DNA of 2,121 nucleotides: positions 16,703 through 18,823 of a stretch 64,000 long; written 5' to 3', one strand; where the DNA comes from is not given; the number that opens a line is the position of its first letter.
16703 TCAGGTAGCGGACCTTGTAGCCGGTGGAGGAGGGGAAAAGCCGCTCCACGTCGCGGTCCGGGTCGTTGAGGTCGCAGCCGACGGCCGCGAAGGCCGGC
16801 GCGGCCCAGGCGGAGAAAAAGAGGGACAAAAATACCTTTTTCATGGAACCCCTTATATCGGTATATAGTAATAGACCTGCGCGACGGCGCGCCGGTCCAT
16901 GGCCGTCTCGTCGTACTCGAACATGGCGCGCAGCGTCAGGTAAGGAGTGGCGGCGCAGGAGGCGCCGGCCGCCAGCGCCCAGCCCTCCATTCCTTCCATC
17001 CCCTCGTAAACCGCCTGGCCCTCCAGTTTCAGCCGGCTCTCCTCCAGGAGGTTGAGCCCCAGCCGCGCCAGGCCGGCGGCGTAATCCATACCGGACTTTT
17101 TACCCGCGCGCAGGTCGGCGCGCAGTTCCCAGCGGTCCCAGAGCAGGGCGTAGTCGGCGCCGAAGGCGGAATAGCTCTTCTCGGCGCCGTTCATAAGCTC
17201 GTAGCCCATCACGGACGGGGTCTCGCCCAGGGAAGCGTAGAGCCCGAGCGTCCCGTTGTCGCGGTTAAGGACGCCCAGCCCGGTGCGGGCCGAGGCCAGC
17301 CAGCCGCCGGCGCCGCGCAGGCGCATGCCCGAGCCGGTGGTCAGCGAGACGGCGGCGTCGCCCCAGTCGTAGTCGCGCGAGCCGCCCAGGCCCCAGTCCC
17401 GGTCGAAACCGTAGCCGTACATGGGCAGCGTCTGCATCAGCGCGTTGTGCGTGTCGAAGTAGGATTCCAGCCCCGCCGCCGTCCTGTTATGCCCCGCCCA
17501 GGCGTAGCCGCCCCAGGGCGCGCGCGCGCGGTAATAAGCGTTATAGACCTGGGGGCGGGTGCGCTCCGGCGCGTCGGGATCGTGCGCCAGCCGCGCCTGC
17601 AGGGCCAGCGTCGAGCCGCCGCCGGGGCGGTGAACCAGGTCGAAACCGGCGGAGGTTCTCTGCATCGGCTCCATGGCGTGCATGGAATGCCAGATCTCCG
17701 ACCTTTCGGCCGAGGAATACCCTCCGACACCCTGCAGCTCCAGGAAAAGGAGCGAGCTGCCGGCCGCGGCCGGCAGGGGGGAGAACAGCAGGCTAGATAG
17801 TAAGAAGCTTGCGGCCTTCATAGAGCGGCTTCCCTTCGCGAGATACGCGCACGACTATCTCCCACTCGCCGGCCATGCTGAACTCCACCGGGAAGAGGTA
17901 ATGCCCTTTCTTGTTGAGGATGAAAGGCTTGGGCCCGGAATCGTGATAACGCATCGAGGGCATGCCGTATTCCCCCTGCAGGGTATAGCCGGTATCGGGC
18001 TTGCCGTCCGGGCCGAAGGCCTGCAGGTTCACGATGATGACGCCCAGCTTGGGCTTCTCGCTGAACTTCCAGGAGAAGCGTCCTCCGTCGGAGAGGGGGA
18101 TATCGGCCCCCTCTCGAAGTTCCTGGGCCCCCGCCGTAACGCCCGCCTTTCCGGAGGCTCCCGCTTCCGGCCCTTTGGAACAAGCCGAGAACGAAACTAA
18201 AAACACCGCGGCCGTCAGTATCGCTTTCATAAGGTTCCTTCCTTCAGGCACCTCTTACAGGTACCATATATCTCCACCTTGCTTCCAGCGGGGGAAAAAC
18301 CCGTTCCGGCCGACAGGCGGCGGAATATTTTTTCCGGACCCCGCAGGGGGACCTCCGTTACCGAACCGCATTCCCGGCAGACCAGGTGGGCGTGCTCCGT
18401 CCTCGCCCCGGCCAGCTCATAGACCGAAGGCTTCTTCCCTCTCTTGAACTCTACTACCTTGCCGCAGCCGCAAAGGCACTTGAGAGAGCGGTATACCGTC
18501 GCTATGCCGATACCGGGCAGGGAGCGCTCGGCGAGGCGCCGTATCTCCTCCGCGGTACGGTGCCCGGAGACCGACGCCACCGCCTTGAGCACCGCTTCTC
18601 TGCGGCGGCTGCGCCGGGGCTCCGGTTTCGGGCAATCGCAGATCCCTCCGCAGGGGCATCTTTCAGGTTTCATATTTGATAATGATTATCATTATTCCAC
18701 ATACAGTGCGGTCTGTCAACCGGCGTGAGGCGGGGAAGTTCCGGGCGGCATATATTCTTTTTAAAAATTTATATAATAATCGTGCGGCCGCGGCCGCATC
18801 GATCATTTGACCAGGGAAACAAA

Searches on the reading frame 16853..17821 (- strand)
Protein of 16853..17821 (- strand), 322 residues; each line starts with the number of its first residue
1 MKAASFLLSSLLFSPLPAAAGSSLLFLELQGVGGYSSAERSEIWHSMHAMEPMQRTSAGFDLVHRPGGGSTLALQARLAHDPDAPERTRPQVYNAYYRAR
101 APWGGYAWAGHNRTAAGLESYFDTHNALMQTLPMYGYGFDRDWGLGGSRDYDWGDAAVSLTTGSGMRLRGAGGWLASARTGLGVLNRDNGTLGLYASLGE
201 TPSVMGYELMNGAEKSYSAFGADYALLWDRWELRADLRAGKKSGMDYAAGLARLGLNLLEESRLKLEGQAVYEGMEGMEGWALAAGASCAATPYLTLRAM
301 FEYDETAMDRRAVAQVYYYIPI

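Call 3: search_protein_families(library=pfam, proteins=[window:16853-17821:-], max_evalue=1)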
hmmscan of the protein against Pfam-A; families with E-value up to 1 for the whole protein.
window:16853-17821:- (322 aa): 1 family
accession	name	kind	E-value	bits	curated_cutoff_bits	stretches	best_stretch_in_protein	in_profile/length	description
PF03349.22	Toluene_X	-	0.0047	15.9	29.7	1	279-309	315-345/421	Outer membrane protein transport protein (OMPP1/FadL/TodX)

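Call 4: search_protein_families(library=ncbifam, proteins=[window:16853-17821:-], max_evalue=1)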
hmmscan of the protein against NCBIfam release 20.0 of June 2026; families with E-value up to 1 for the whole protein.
window:16853-17821:- (322 aa): 0 families

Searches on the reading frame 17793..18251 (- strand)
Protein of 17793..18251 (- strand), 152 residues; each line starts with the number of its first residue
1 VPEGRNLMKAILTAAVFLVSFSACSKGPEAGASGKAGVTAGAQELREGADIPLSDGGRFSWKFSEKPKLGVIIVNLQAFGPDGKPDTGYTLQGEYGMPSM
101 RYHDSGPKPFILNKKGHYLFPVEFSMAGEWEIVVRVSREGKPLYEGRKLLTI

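Call 3: search_protein_families(library=pfam, proteins=[window:17793-18251:-], max_evalue=1)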
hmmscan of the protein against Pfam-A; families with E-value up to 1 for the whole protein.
window:17793-18251:- (152 aa): 2 families
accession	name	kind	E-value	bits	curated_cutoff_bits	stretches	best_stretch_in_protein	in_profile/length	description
PF13115.11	YtkA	-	0.0014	19.7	25.9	1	81-134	30-84/85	YtkA-like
PF05751.16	FixH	-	0.035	14.6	23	1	75-143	76-143/150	FixH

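Call 4: search_protein_families(library=ncbifam, proteins=[window:17793-18251:-], max_evalue=1)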
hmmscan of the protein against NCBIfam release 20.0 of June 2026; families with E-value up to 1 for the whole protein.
window:17793-18251:- (152 aa): 0 families

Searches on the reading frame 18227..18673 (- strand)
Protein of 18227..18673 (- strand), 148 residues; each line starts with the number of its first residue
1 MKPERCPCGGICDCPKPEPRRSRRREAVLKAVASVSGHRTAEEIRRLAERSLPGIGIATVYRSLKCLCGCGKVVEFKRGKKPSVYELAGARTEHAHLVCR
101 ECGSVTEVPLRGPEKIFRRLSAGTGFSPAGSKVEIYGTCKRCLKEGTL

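Call 3: search_protein_families(library=pfam, proteins=[window:18227-18673:-], max_evalue=1)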
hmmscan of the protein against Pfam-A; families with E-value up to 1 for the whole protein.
window:18227-18673:- (148 aa): 6 families
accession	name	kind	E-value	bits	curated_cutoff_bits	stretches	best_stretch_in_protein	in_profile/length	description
PF01475.25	FUR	-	2e-21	76.8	23.1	1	20-136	5-121/121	Ferric uptake regulator family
PF08271.17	Zn_Ribbon_TF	-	0.036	14.1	29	1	92-110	15-33/43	TFIIB zinc-binding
PF23477.1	zf_Tbcl_2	-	0.048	13.8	27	1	96-109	5-18/37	Probable treble clef zinc finger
PF01907.25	Ribosomal_L37e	-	0.068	13.7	27.6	1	89-104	8-23/53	Ribosomal protein L37e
PF08792.16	A2L_zn_ribbon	-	0.094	12.9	22.9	1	92-107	17-32/33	A2L zinc ribbon domain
PF01978.25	TrmB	-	0.15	12.4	25.6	1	46-86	27-63/68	Sugar-specific transcriptional regulator TrmB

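Call 4: search_protein_families(library=ncbifam, proteins=[window:18227-18673:-], max_evalue=1)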
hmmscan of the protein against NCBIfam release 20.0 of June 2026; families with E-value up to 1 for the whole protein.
window:18227-18673:- (148 aa): 11 families
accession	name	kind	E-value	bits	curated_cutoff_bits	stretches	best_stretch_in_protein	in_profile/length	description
NF052545.1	TransRegPerRClab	equivalog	9e-16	58.1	180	1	24-145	18-137/138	transcriptional regulator PerR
NF051892.1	TransRegFurBacil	equivalog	1.4e-14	54.4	220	1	25-145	23-146/149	ferric iron uptake transcriptional regulator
NF047406.1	TransRegPerRTherm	equivalog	4.5e-13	49.5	200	1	20-144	5-127/130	manganese-dependent transcriptional regulator PerR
NF051891.1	TransRegFurHelico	equivalog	1.6e-11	44.3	200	1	20-144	24-147/148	ferric iron uptake transcriptional regulator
NF006999.0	PRK09462.1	equivalog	3e-09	36.6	146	1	38-140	33-134/148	ferric iron uptake transcriptional regulator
NF008646.0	PRK11639.1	equivalog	3.8e-09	36.5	167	1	20-143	23-147/171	zinc uptake transcriptional repressor Zur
NF045677.1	FeRespRegIrr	equivalog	0.0012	18.9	170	1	23-110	13-99/127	Fur family transcriptional regulator Irr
NF047461.1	FUR_perox_PerRB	exception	0.0013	18.7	250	1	27-103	34-109/143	peroxide-responsive transcriptional repressor PerRB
NF047462.1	FUR_perox_PerRA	exception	0.0044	17.5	200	1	32-112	30-108/142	peroxide-responsive transcriptional repressor PerRA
NF045678.1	TransRegIrrA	equivalog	0.014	15.3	150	1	32-109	32-107/138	iron response transcriptional regulator IrrA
NF047906.1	CdPbTransRegCmtR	equivalog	0.031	14.2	150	1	59-95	50-85/104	Cd(II)/Pb(II)-sensing metalloregulatory transcriptional regulator CmtR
